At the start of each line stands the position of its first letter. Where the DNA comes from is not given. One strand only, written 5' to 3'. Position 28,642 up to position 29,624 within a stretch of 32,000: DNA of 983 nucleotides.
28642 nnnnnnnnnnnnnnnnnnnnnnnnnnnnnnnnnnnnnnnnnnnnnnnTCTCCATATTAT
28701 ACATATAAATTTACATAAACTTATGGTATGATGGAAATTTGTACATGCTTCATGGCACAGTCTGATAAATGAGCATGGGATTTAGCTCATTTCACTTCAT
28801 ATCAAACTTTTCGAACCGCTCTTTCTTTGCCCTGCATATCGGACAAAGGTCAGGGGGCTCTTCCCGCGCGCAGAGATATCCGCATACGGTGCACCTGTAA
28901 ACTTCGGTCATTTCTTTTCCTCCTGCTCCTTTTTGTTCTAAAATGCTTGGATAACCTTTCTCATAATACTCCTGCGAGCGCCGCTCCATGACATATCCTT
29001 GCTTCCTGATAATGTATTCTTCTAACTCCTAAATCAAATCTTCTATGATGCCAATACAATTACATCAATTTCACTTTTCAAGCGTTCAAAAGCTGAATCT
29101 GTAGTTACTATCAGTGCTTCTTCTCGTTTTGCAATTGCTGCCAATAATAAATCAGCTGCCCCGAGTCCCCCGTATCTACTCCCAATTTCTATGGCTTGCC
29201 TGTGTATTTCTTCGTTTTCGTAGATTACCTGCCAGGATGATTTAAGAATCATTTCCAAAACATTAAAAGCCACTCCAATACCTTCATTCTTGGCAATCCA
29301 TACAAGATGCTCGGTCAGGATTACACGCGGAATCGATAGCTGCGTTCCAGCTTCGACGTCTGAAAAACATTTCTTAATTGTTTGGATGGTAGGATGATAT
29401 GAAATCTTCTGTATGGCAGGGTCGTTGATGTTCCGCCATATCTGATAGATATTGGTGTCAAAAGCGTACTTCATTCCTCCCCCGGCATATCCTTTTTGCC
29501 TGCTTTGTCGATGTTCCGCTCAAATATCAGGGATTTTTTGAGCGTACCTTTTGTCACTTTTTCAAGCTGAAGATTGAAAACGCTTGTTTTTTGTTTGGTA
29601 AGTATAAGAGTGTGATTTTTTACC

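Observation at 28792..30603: A 193-nt direct repeat duplicates the rubredoxin module of the FDR gene and brackets a low-GC vapBC cassette with no integrase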

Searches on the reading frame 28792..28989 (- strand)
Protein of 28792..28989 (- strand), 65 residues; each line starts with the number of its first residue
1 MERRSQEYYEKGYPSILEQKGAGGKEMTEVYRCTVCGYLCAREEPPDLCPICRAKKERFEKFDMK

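Call 6: search_protein_families(library=pfam, proteins=[window:28792-28989:-], max_evalue=0.01)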
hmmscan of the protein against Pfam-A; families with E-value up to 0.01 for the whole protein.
window:28792-28989:- (65 aa): 2 families
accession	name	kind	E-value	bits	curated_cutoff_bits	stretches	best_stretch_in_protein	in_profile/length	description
PF21349.2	RUBY_RBDX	-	1.4e-14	53.7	26.5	1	31-60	1-30/30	Rubrerythrin, rubredoxin-like domain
PF23458.2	DUF7130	-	1.7e-05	25.1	35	1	25-59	48-83/89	Domain of unknown function (DUF7130)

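Call 9: find_encoding_contigs(protein=window:28792-28989:-, flank=10000, max_places=10)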
Protein window:28792-28989:- (65 aa): 2 contigs read that carry it; 1 place shown.
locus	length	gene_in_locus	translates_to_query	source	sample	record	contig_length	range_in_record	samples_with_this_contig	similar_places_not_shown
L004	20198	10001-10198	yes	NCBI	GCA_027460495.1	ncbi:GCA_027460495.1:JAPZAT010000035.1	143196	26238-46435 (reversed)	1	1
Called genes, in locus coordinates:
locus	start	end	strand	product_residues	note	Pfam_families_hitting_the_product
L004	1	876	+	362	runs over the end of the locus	PF04123:DUF373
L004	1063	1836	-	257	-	-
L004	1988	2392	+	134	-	PF03625:DUF302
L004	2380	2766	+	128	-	PF02915:Rubrerythrin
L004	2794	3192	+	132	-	PF02627:CMD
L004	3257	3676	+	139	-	PF00210:Ferritin, PF02915:Rubrerythrin (weak)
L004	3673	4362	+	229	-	PF04609:MCR_C (weak)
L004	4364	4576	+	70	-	PF09947:DUF2180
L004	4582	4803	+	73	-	PF09947:DUF2180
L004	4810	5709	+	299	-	PF01558:POR, PF12797:Fer4_2 (faint), PF12837:Fer4_6 (faint), PF13187:Fer4_9 (faint), PF13237:Fer4_10, PF14697:Fer4_21, PF12838:Fer4_7 (faint), PF00037:Fer4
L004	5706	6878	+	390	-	PF01855:POR_N, PF02780:Transketolase_C (weak), PF17147:PFOR_II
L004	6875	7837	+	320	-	PF02775:TPP_enzyme_C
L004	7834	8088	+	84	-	PF00462:Glutaredoxin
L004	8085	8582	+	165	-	PF02943:FeThRed_B, PF21349:RUBY_RBDX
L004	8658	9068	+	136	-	-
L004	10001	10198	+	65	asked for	PF23458:DUF7130 (weak), PF21349:RUBY_RBDX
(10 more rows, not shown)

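Call 18: find_homologous_proteins(query=window:28792-28989:-, max_evalue=0.00001)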
Query window:28792-28989:- (65 aa): 18 proteins with E <= 0.00001 among 18 candidates.
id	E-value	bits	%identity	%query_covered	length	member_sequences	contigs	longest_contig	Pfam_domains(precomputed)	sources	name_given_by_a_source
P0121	2.3e-31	124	84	98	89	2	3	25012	PF21349.3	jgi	-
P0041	7.4e-30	119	83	98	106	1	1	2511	PF21349.3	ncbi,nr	ncbi:MAG: ferredoxin:glutaredoxin reductase, partial [Euryarchaeota archaeon]|nr:ferredoxin:glutared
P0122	8.4e-25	103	90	77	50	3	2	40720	PF21349.3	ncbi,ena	-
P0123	1.7e-24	103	85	82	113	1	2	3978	PF21349.3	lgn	-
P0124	3.3e-17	80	83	63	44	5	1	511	PF21349.3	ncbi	-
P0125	2.1e-15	74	90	60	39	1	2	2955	PF21349.3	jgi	jgi:rubrerythrin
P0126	4.1e-14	70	79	60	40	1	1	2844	PF21349.3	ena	-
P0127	5.2e-14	69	82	58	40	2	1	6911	PF21349.3,PF23458.3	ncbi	-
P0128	3.2e-12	64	82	51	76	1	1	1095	PF21349.3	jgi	-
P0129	6.7e-12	63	82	51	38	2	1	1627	PF21349.3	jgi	jgi:ferredoxin-thioredoxin reductase catalytic chain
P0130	7.6e-12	63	85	51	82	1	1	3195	PF21349.3,PF23458.3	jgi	jgi:rubrerythrin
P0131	2.2e-11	61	62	62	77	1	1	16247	PF21349.3,PF23458.3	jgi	jgi:ferredoxin-thioredoxin reductase catalytic chain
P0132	2.6e-11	61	67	69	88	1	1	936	PF21349.3,PF23458.3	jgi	jgi:ferredoxin-thioredoxin reductase catalytic chain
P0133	3.4e-11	61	79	51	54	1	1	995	PF21349.3,PF23458.3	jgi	-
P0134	4.1e-11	60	79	51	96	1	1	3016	PF21349.3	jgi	-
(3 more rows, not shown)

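Call 20: find_encoding_contigs(protein=P0121, flank=6000, max_places=3)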
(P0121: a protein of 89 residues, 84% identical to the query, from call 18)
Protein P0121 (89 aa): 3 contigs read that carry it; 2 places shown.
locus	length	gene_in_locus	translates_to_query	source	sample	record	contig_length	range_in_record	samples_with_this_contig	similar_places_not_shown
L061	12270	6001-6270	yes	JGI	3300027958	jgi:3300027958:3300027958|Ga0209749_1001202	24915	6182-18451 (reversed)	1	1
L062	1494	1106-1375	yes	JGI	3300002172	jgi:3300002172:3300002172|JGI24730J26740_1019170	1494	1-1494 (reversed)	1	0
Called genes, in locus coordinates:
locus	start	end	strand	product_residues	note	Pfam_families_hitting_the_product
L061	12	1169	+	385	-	PF00682:HMGL-like, PF22617:HCS_D2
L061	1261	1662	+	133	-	PF00210:Ferritin (faint), PF02915:Rubrerythrin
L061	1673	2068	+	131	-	PF02627:CMD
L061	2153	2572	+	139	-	PF00210:Ferritin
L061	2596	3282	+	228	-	PF04609:MCR_C (weak)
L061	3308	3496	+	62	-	PF09947:DUF2180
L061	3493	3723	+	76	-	PF09947:DUF2180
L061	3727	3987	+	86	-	PF01558:POR (faint)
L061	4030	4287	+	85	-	PF00462:Glutaredoxin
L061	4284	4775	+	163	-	PF02943:FeThRed_B, PF21349:RUBY_RBDX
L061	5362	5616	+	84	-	PF04255:DUF433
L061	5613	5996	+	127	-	-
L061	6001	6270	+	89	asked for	PF21349:RUBY_RBDX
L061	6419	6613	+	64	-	PF07927:HicA_toxin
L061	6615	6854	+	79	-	PF15970:HicB-like_2 (weak), PF15919:HicB_lk_antitox, PF21748:UPF0150 (weak)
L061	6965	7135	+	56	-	-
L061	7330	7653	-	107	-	-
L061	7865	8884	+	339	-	PF12849:PBP_like_2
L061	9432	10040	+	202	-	PF02596:DUF169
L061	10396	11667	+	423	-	PF01979:Amidohydro_1, PF07969:Amidohydro_3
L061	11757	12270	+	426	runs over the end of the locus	PF03952:Enolase_N, PF00113:Enolase_C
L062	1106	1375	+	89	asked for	PF21349:RUBY_RBDX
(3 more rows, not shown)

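Call 21: find_encoding_contigs(protein=P0122, flank=6000, max_places=3)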
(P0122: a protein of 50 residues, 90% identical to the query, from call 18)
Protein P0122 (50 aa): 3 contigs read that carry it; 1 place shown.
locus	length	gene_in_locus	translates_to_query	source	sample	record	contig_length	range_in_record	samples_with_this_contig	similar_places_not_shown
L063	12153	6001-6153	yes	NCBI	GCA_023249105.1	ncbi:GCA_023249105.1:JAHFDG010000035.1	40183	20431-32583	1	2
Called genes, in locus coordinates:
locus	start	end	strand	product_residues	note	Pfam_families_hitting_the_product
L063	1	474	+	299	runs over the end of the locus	PF01558:POR, PF12797:Fer4_2 (faint), PF12837:Fer4_6 (faint), PF13237:Fer4_10, PF14697:Fer4_21, PF12838:Fer4_7 (faint), PF00037:Fer4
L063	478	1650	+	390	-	PF01855:POR_N, PF02780:Transketolase_C (weak), PF17147:PFOR_II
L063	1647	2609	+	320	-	PF02775:TPP_enzyme_C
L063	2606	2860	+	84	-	PF00462:Glutaredoxin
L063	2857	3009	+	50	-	-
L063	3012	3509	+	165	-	PF02943:FeThRed_B, PF21349:RUBY_RBDX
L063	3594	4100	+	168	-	PF28530:DUF8426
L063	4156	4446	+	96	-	PF01909:NTP_transf_2, PF18765:Polbeta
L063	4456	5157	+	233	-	PF07929:PRiA4_ORF3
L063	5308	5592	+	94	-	PF04255:DUF433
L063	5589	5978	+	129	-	-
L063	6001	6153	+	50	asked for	PF21349:RUBY_RBDX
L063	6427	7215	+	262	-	-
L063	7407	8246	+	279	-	PF01619:Pro_dh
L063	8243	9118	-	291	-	PF14378:PAP2_3 (weak), PF01569:PAP2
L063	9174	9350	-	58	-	PF17299:DUF5350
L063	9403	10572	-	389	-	PF04945:YHS, PF04422:FrhB_FdhB_N, PF04432:FrhB_FdhB_C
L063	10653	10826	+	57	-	-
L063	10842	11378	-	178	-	-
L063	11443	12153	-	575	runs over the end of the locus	PF13237:Fer4_10 (faint), PF00037:Fer4 (weak), PF02463:SMC_N, PF03193:RsgA_GTPase (faint), PF00005:ABC_tran, PF03215:Rad17 (faint), PF13304:AAA_21 (faint), PF00005:ABC_tran, +1 more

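Call 30: find_related_loci(query=window:28792-28989:-, collection=metagenome_contigs, flank=10000)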
Query window:28792-28989:- (65 aa) in metagenome_contigs; peptide patterns used: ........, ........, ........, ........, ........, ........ (x = any residue, [..] = any of these).
600 stretches matched a pattern (row limit reached: there are more); 270 encode a relative of the query (tblastn E <= 1e-3); the best 80 are kept; 80 distinct loci.
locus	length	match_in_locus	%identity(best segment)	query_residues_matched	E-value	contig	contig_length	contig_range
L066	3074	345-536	89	2-65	7e-36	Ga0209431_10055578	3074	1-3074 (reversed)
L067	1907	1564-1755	89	2-65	6e-36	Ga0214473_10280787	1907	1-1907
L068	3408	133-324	89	2-65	9e-36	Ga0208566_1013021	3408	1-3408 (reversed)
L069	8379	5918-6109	88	2-65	2e-35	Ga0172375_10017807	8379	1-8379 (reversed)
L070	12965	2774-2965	88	2-65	6e-35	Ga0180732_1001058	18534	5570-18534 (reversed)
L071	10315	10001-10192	86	2-65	8e-35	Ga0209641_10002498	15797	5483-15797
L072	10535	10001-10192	86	2-65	8e-35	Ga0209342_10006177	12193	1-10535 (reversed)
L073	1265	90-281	88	2-65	5e-35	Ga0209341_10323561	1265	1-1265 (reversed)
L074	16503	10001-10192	84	2-65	8e-34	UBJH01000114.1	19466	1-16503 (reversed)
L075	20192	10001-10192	88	2-65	1e-32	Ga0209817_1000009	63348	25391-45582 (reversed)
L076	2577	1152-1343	88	2-65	9e-33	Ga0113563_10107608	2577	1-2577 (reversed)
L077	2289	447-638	83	2-65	7e-31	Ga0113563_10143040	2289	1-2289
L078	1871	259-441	85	5-65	2e-30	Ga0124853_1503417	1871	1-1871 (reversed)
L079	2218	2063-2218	90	2-53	1e-28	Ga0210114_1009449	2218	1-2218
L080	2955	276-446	84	9-65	7e-28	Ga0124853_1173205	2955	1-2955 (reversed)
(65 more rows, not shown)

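Call 44: find_related_loci(query=window:28792-28989:-, collection=viral_contigs, flank=10000)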
Query window:28792-28989:- (65 aa) in viral_contigs; peptide patterns used: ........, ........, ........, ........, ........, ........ (x = any residue, [..] = any of these).
6 stretches matched a pattern, but none encodes a relative of the query by tblastn (E <= 1e-3).

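Call 47: search_protein_families(library=ncbifam, proteins=[L063:3594-4100:+, L063:4456-5157:+, L063:6427-7215:+], max_evalue=0.01)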
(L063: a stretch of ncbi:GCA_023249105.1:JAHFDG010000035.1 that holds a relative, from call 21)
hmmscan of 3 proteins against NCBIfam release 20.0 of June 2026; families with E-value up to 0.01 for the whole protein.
L063:3594-4100:+ (168 aa): 0 families

L063:4456-5157:+ (233 aa): 0 families

L063:6427-7215:+ (262 aa): 0 families

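Call 48: search_protein_families(library=padloc, proteins=[L063:3594-4100:+, L063:4456-5157:+, L063:6427-7215:+], max_evalue=0.01)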
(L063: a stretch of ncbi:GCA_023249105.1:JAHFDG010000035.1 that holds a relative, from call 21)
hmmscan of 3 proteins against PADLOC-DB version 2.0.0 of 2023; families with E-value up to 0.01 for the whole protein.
L063:3594-4100:+ (168 aa): 3 families
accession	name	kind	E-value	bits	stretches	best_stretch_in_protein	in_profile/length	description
PDLC04816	PDC-S02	-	0.00023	18.8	1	24-128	12-116/299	-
PDLC04815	PDC-S02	-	0.0044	14.4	1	34-112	29-107/346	-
PDLC04819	PDC-S02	-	0.0048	14.2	1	45-131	43-123/334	-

L063:4456-5157:+ (233 aa): 0 families

L063:6427-7215:+ (262 aa): 0 families

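Call 49: search_protein_families(library=pfam, proteins=[L063:6427-7215:+, L061:5613-5996:+], max_evalue=0.1)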
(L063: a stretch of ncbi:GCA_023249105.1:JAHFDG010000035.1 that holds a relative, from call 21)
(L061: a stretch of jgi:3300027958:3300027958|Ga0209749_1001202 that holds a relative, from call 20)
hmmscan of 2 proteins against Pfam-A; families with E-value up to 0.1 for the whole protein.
L063:6427-7215:+ (262 aa): 0 families

L061:5613-5996:+ (127 aa): 1 family
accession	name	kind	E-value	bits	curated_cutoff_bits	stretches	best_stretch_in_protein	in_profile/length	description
PF18480.7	DUF5615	-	0.00012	22.3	23.8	1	3-108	4-108/110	Domain of unknown function (DUF5615)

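Call 58: find_encoding_contigs(protein=P0127, flank=7000, max_places=3)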
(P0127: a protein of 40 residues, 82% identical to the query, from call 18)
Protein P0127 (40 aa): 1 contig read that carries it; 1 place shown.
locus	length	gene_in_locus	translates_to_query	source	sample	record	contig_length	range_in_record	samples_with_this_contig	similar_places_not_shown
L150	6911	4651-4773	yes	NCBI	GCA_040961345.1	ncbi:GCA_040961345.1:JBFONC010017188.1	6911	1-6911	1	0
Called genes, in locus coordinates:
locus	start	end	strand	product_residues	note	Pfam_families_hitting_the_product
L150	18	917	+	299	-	PF01558:POR, PF12797:Fer4_2 (faint), PF12837:Fer4_6 (faint), PF13187:Fer4_9 (faint), PF13237:Fer4_10, PF14697:Fer4_21, PF12838:Fer4_7 (faint), PF00037:Fer4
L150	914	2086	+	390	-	PF01855:POR_N, PF02780:Transketolase_C, PF17147:PFOR_II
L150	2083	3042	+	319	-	PF02775:TPP_enzyme_C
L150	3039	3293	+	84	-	PF00462:Glutaredoxin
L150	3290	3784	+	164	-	PF02943:FeThRed_B, PF21349:RUBY_RBDX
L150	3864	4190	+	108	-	PF01909:NTP_transf_2, PF18765:Polbeta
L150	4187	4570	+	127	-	PF05168:HEPN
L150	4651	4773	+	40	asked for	PF23458:DUF7130 (weak), PF21349:RUBY_RBDX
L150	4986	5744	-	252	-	-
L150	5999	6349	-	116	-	-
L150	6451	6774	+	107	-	PF14076:DUF4258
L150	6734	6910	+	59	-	?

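Call 59: find_encoding_contigs(protein=P0123, flank=7000, max_places=3)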
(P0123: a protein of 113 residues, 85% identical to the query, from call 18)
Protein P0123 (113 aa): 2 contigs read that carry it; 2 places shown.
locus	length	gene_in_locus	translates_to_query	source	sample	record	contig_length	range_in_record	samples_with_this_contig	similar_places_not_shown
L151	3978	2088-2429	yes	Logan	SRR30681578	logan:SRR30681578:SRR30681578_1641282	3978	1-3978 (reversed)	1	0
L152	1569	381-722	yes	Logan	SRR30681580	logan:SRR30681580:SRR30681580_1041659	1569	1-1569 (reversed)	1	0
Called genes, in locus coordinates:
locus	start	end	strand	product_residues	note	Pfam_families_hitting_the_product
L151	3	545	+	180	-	?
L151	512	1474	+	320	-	PF08240:ADH_N, PF00107:ADH_zinc_N, PF13602:ADH_zinc_N_2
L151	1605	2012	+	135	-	-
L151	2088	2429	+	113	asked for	PF21349:RUBY_RBDX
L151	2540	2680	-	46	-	-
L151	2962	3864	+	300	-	PF01073:3Beta_HSD, PF01370:Epimerase, PF02719:Polysacc_synt_2, PF04321:RmlD_sub_bind (faint), PF05368:NmrA, PF07993:NAD_binding_4 (weak), PF13460:NAD_binding_10, PF16363:GDP_Man_Dehyd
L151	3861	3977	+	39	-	?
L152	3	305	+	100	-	?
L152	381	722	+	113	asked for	PF21349:RUBY_RBDX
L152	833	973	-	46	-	-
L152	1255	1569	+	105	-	?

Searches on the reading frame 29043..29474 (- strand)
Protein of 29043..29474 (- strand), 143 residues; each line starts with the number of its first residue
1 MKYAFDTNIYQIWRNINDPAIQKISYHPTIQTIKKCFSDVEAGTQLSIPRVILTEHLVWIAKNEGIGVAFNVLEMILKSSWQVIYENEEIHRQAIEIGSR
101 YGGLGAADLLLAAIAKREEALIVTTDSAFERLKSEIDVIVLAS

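Call 6: search_protein_families(library=pfam, proteins=[window:29043-29474:-], max_evalue=0.01)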
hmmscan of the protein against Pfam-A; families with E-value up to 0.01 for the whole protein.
window:29043-29474:- (143 aa): 1 family
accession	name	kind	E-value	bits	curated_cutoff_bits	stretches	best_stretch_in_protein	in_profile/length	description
PF01850.27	PIN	-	6.5e-09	36.9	23.6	1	44-133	29-118/120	PIN domain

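Call 45: find_related_loci(query=window:29043-29474:-, collection=viral_contigs, flank=6000)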
Query window:29043-29474:- (143 aa) in viral_contigs; peptide patterns used: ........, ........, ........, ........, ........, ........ (x = any residue, [..] = any of these).
30 stretches matched a pattern, but none encodes a relative of the query by tblastn (E <= 1e-3).

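Call 47: search_protein_families(library=ncbifam, proteins=[window:29043-29474:-], max_evalue=0.01)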
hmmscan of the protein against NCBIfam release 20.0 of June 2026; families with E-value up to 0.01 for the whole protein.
window:29043-29474:- (143 aa): 0 families

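Call 48: search_protein_families(library=padloc, proteins=[window:29043-29474:-], max_evalue=0.01)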
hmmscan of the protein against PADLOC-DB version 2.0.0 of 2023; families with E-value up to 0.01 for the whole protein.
window:29043-29474:- (143 aa): 0 families

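Call 87: search_dna_similar(query=window:29043-29474:-, collection=plasmids, mode=protein, max_rows=8, max_evalue=0.001)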
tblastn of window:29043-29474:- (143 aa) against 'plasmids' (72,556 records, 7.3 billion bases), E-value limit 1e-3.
No match.
